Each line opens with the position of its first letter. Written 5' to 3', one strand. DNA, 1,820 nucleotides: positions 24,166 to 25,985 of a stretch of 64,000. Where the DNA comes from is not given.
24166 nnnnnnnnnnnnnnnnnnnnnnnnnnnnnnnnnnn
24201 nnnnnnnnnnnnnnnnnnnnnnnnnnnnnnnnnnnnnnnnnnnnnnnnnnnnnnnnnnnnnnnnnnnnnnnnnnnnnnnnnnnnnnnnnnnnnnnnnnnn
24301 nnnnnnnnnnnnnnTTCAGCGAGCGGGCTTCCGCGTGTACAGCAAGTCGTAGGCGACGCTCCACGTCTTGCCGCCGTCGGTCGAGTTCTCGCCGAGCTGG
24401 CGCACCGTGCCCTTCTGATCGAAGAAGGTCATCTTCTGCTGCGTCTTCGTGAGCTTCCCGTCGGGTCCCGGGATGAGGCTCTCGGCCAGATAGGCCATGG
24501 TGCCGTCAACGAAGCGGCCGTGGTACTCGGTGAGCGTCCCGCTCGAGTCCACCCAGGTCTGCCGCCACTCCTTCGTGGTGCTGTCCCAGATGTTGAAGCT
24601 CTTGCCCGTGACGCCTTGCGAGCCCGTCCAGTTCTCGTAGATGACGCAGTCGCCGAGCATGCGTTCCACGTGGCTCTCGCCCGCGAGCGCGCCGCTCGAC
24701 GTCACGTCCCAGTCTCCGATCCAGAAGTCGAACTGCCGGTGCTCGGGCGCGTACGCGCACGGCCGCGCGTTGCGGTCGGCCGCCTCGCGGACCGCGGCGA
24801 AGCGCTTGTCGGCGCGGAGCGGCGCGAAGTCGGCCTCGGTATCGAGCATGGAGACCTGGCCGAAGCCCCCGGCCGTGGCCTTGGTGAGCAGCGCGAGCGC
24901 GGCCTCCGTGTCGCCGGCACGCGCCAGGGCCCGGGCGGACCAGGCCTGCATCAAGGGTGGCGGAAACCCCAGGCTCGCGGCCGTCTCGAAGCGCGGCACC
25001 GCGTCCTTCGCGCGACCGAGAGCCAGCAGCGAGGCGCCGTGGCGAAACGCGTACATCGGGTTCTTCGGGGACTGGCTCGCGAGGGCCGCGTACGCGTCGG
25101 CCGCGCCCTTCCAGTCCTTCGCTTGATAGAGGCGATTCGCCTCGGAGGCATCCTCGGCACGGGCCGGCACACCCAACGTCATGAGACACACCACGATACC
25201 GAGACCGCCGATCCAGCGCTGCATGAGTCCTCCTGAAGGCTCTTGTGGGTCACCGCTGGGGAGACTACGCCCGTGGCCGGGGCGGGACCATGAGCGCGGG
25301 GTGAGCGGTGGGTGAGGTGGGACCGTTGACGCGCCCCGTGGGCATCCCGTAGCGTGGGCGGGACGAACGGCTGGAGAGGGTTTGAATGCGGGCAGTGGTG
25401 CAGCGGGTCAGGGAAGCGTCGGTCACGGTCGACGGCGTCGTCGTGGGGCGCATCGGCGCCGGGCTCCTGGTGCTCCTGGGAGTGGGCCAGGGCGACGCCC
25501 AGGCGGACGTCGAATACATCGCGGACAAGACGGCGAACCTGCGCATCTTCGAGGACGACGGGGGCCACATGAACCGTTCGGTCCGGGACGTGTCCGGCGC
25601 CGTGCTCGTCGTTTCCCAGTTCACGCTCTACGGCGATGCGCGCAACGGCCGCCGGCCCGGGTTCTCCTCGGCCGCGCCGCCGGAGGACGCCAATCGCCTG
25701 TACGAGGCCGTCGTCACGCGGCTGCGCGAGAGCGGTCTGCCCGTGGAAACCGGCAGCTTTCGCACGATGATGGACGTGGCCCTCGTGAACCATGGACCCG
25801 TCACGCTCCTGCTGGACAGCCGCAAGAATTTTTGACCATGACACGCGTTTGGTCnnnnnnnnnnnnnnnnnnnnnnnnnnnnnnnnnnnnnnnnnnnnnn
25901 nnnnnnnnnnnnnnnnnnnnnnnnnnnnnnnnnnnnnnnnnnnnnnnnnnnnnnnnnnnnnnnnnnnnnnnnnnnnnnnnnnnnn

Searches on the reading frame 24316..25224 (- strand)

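Call 32: search_protein_families(library=pfam, proteins=[window:24316-25224:-], max_evalue=0.01)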
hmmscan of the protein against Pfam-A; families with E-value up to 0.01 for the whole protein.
window:24316-25224:- (302 aa): 4 families
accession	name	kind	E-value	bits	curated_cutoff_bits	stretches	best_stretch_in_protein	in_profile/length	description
PF13432.12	TPR_16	-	8e-05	23.4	32.7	1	62-117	3-58/65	Tetratricopeptide repeat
PF13428.12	TPR_14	-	0.0013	19.7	23.5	0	29-62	8-41/44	Tetratricopeptide repeat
PF07617.17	DUF1579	-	0.0016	18.8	25.2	1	160-288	4-147/155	Protein of unknown function (DUF1579)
PF14559.12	TPR_19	-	0.0021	18.8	25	0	66-117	1-52/68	Tetratricopeptide repeat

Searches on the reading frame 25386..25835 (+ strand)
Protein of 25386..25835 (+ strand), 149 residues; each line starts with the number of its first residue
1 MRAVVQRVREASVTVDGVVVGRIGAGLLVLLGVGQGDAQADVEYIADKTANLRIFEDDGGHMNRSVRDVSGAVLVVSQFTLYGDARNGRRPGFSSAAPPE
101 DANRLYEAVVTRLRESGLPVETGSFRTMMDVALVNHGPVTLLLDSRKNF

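Call 62: search_protein_families(library=pfam, proteins=[window:25386-25835:+], max_evalue=0.0001)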
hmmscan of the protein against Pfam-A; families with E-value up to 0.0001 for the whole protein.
window:25386-25835:+ (149 aa): 1 family
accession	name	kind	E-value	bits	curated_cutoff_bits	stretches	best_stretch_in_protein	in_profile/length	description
PF02580.21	Tyr_Deacylase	-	9.3e-58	195.1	25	1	2-144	1-144/144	D-Tyr-tRNA(Tyr) deacylase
